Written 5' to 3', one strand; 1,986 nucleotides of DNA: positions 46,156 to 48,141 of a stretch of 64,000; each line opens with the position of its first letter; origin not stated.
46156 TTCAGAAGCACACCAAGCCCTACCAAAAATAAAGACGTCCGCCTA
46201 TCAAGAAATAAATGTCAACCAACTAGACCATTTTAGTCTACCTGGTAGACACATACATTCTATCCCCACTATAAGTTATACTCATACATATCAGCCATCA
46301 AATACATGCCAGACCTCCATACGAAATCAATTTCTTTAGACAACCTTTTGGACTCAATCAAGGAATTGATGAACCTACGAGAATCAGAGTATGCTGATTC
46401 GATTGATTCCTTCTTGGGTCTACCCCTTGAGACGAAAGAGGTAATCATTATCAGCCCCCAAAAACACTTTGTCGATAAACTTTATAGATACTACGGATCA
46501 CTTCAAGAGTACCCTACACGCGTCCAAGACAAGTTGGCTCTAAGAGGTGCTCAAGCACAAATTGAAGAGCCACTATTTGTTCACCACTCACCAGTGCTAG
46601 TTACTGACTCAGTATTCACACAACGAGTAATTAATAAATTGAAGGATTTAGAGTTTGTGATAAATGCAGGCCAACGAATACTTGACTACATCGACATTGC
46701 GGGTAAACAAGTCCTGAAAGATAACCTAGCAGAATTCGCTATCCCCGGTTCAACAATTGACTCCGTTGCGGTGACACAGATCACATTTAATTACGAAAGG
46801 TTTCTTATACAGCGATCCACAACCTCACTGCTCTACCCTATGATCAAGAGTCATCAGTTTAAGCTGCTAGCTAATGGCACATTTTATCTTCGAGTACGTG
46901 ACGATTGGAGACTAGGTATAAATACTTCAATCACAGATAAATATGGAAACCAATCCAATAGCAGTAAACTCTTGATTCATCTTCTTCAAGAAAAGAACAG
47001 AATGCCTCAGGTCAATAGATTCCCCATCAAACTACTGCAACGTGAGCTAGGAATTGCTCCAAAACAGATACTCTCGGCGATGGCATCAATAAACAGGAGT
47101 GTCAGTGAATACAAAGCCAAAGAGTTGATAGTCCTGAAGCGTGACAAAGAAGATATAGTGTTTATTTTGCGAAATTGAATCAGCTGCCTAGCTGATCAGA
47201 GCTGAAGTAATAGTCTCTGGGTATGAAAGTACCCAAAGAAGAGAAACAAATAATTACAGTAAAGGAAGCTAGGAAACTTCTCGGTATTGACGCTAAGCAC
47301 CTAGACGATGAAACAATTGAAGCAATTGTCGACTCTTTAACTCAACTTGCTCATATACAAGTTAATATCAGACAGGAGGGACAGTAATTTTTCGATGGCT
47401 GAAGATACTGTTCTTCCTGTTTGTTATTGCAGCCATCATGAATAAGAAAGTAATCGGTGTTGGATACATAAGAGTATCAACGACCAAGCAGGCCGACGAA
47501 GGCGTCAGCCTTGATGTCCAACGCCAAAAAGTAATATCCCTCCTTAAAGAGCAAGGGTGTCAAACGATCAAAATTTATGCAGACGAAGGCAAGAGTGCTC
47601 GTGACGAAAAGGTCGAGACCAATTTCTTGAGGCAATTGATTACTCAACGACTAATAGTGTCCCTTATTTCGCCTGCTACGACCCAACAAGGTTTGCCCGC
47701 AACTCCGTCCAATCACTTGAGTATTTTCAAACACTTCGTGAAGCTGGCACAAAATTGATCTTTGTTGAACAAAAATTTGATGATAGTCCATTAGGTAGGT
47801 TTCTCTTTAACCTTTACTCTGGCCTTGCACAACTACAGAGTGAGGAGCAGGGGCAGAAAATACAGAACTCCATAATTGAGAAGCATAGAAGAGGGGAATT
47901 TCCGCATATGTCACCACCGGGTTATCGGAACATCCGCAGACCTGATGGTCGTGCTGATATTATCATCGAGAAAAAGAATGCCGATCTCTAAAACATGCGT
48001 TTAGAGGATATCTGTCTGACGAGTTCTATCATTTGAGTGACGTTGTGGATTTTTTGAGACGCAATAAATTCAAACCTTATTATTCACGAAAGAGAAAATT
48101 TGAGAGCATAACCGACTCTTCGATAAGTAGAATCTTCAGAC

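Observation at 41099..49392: AT-richer ~8-kb integrative island next to tmRNA with an inactivated serine recombinase and defence/addiction cargo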

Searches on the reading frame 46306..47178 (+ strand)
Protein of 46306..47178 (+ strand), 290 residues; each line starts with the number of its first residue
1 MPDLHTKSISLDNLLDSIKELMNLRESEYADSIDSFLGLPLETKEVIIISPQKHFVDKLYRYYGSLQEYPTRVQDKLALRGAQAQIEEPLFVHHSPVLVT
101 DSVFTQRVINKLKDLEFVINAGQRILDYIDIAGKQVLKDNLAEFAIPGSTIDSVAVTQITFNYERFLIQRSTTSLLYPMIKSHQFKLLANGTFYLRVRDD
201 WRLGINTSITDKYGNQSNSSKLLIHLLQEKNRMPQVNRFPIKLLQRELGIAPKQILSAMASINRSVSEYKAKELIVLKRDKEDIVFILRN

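Call 6: search_protein_families(library=pfam, proteins=[window:46306-47178:+], max_evalue=0.01)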
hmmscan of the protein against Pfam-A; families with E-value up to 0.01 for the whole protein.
window:46306-47178:+ (290 aa): 0 families

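Call 9: search_protein_families(library=padloc, proteins=[window:46306-47178:+], max_evalue=0.1)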
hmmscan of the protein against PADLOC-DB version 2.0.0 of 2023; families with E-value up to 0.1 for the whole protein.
window:46306-47178:+ (290 aa): 0 families

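Call 10: search_protein_families(library=ncbifam, proteins=[window:46306-47178:+], max_evalue=0.1)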
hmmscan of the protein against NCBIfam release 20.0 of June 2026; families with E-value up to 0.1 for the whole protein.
window:46306-47178:+ (290 aa): 0 families

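Call 11: search_protein_families(library=phrogs, proteins=[window:46306-47178:+], max_evalue=0.1)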
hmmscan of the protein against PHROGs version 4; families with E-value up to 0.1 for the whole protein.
window:46306-47178:+ (290 aa): 3 families
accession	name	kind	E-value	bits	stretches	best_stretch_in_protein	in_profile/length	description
phrog_26575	-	unknown function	0.042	14.4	0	160-236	68-145/149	-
phrog_17898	-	unknown function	0.088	13.4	0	191-254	50-109/223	-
phrog_9676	-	unknown function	0.095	13.8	0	53-83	8-38/77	-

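Call 16: find_encoding_contigs(protein=window:46306-47178:+, flank=10000, max_places=10)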
Protein window:46306-47178:+ (290 aa): 1 contig read that carries it; 1 place shown.
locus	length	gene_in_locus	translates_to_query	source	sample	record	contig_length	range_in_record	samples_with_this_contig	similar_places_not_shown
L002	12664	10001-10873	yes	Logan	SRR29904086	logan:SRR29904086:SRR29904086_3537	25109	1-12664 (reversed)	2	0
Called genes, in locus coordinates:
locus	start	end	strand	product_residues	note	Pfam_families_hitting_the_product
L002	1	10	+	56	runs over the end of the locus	-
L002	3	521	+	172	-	PF02661:Fic (weak)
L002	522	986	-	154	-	PF00583:Acetyltransf_1, PF13673:Acetyltransf_10 (weak), PF13508:Acetyltransf_7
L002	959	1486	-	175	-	PF28549:NDPSase_N (weak), PF00293:NUDIX, PF14815:NUDIX_4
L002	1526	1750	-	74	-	-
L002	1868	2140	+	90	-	PF12674:Zn_ribbon_2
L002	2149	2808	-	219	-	-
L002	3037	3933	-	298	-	-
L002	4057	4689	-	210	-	-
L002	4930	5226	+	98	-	-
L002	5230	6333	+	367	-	PF01381:HTH_3, PF06114:Peptidase_M78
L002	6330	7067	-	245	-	-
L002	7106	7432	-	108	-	-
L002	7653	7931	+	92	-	PF09521:RE_NgoPII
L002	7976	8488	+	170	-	PF09521:RE_NgoPII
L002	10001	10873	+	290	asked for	-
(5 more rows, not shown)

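Call 27: find_homologous_proteins(query=window:46306-47178:+, max_evalue=0.001)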
Query window:46306-47178:+ (290 aa): 1 proteins with E <= 0.001 among 1295 candidates.
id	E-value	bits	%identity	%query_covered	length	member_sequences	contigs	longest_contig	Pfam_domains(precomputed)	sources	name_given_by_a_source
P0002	2.8e-183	625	100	100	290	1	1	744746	-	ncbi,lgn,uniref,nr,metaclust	ncbi:MAG: hypothetical protein TR69_WS6001000894 [candidate division WS6 bacterium OLB20]|uniref:Unc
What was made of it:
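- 46306..47178 (+): 290-aa ORFan, intact ORF, function unknown. Only itself is found among 5.8 billion proteins (call 27).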

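Call 70: search_solved_structures(query=window:46306-47178:+, max_evalue=10)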
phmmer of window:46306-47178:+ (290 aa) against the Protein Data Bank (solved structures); distinct sequences matched with E-value up to 10: 1.
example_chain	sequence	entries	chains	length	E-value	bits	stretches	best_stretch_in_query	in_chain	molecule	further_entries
6a6e_A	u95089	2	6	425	0.13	14.9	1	106-172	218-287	Cysteine desulfurase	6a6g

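Call 83: search_dna_similar(query=window:46306-47178:+, collection=phages, mode=protein, max_evalue=1, max_rows=10)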
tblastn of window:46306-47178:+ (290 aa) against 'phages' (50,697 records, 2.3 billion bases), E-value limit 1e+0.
No match.

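Call 88: search_dna_similar(query=window:46306-47178:+, collection=plasmids, mode=protein, max_evalue=1, max_rows=8)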
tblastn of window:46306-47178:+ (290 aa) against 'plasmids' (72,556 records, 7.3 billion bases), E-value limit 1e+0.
No match.
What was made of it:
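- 46306..47178 (+): No hit in Pfam, PADLOC, NCBIfam or PHROG (calls 6, 9, 10, 11), in PDB (call 70), or in phage and plasmid tblastn searches (calls 83, 88).
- Tried and rejected: No hit in any search (calls 6, 9, 10, 11, 27, 70, 83, 88).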

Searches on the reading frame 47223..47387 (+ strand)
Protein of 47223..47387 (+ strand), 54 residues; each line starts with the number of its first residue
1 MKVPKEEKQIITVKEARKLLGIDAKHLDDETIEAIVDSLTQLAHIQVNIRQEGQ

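Call 6: search_protein_families(library=pfam, proteins=[window:47223-47387:+], max_evalue=0.01)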
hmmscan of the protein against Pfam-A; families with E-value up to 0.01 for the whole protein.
window:47223-47387:+ (54 aa): 0 families

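Call 9: search_protein_families(library=padloc, proteins=[window:47223-47387:+], max_evalue=0.1)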
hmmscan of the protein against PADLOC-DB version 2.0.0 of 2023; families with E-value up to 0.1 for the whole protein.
window:47223-47387:+ (54 aa): 0 families

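Call 10: search_protein_families(library=ncbifam, proteins=[window:47223-47387:+], max_evalue=0.1)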
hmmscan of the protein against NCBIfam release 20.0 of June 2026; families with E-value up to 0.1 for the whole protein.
window:47223-47387:+ (54 aa): 0 families

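Call 11: search_protein_families(library=phrogs, proteins=[window:47223-47387:+], max_evalue=0.1)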
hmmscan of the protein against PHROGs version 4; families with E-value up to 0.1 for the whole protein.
window:47223-47387:+ (54 aa): 1 family
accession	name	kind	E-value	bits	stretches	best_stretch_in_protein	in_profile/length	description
phrog_19677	-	unknown function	0.077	14.3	1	23-41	43-61/85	-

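Call 84: search_protein_families(library=pfam, proteins=[window:47223-47387:+], max_evalue=1)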
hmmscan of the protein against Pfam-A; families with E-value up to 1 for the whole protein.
window:47223-47387:+ (54 aa): 6 families
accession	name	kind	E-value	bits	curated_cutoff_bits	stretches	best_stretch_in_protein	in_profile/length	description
PF05135.19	Phage_connect_1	-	0.024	15.5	21.2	1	11-48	2-38/101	Phage gp6-like head-tail connector protein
PF24628.1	DUF7627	-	0.036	14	27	1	7-49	11-53/224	Repeat of unknown function (DUF7627)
PF13446.11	RPT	-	0.049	13.9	28.2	1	12-35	1-23/59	A repeated domain in UCH-protein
PF20887.3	PWP3A-B_N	-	0.074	14.4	27.4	1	7-48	34-75/95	PWWP domain-containing DNA repair factor 3A/B, N-terminal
PF14355.11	Abi_C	-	0.14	12.7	24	1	13-50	4-46/83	Abortive infection C-terminus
PF13338.12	AbiEi_4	-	0.2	12.2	25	1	8-27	11-29/49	Transcriptional regulator, AbiEi antitoxin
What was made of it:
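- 47223..47387 (+): 54-aa ORF just upstream of the recombinase; function unknown, HTH not verified. No significant family hit (calls 6, 9, 10, 11, 84).
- Checked: The 54-aa ORF has no helix-turn-helix family hit (calls 6, 84).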

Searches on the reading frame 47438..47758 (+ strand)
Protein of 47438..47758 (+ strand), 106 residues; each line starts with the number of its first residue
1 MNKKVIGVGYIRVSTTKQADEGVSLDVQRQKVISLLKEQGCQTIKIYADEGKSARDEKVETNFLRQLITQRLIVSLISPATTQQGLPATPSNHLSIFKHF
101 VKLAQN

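Call 10: search_protein_families(library=ncbifam, proteins=[window:47438-47758:+], max_evalue=0.1)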
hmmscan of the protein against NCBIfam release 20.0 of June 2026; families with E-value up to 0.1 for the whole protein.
window:47438-47758:+ (106 aa): 8 families
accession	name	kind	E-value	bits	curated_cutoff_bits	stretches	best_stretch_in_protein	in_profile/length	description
NF047343.1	SCCmet_CcrB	equivalog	1.1e-05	24.3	900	1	1-56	4-58/542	cassette chromosome recombinase CcrB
NF047344.1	SCCmet_CcrA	equivalog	0.00014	21.1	700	1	8-70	5-63/442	cassette chromosome recombinase CcrA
NF041201.1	recomb_XisF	equivalog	0.00014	21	375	1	8-77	2-65/465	fdxN element excision recombinase XisF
NF047796.1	DhDoxPGlucAldDagF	equivalog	0.0014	18.3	300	1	8-57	120-169/241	2-dehydro-3-deoxy-phosphogluconate aldolase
TIGR03581.1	EF_0839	hypoth_equivalog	0.0021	17.8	222.4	1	8-58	116-166/236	conserved hypothetical protein EF_0839/AHA_3917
NF049883.1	resolv_YneB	equivalog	0.0045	16.5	175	1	9-51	4-45/211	YneB family resolvase-like protein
NF047347.1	SCCmet_CcrC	equivalog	0.0054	15.3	900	1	3-58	3-57/558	cassette chromosome recombinase CcrC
NF033518.0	transpos_IS607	equivalog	0.0093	15.5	110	1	8-70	57-116/187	IS607 family transposase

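Call 11: search_protein_families(library=phrogs, proteins=[window:47438-47758:+], max_evalue=0.1)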
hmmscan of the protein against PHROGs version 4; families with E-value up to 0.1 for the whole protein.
window:47438-47758:+ (106 aa): 2 families
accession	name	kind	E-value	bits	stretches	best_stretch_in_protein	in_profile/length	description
phrog_95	-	integration and excision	7.4e-11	42.3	1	1-58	84-140/651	integrase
phrog_125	-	DNA, RNA and nucleotide metabolism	0.0019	18.8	1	8-56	23-59/254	DNA invertase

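Call 33: search_protein_families(library=pfam, proteins=[window:47438-47758:+], max_evalue=0.1)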
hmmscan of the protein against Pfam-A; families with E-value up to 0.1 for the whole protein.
window:47438-47758:+ (106 aa): 2 families
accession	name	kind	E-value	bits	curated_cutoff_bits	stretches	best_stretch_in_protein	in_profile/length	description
PF00239.26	Resolvase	-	3.9e-08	34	23.3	1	8-68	2-56/145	Resolvase, N terminal domain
PF07071.17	KDGP_aldolase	-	0.0042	17.4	26.7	1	8-59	116-167/218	KDGP aldolase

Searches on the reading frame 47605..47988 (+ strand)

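Call 33: search_protein_families(library=pfam, proteins=[window:47605-47988:+], max_evalue=0.1)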
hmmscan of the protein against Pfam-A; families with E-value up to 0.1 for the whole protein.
seq(128 aa): 1 family
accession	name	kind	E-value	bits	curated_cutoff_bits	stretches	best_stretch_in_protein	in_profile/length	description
PF00239.26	Resolvase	-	1.4e-11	45.1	23.3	1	3-98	48-144/145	Resolvase, N terminal domain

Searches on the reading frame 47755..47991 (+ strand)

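Call 10: search_protein_families(library=ncbifam, proteins=[window:47755-47991:+], max_evalue=0.1)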
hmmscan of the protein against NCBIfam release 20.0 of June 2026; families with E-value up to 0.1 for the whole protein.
window:47755-47991:+ (78 aa): 1 family
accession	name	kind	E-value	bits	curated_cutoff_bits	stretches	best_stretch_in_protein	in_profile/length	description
NF047344.1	SCCmet_CcrA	equivalog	0.02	14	700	1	13-58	112-158/442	cassette chromosome recombinase CcrA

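Call 11: search_protein_families(library=phrogs, proteins=[window:47755-47991:+], max_evalue=0.1)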
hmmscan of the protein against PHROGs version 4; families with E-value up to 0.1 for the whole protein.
window:47755-47991:+ (78 aa): 1 family
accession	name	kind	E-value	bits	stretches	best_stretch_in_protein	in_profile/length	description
phrog_95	-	integration and excision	1.3e-08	35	1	2-70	191-259/651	integrase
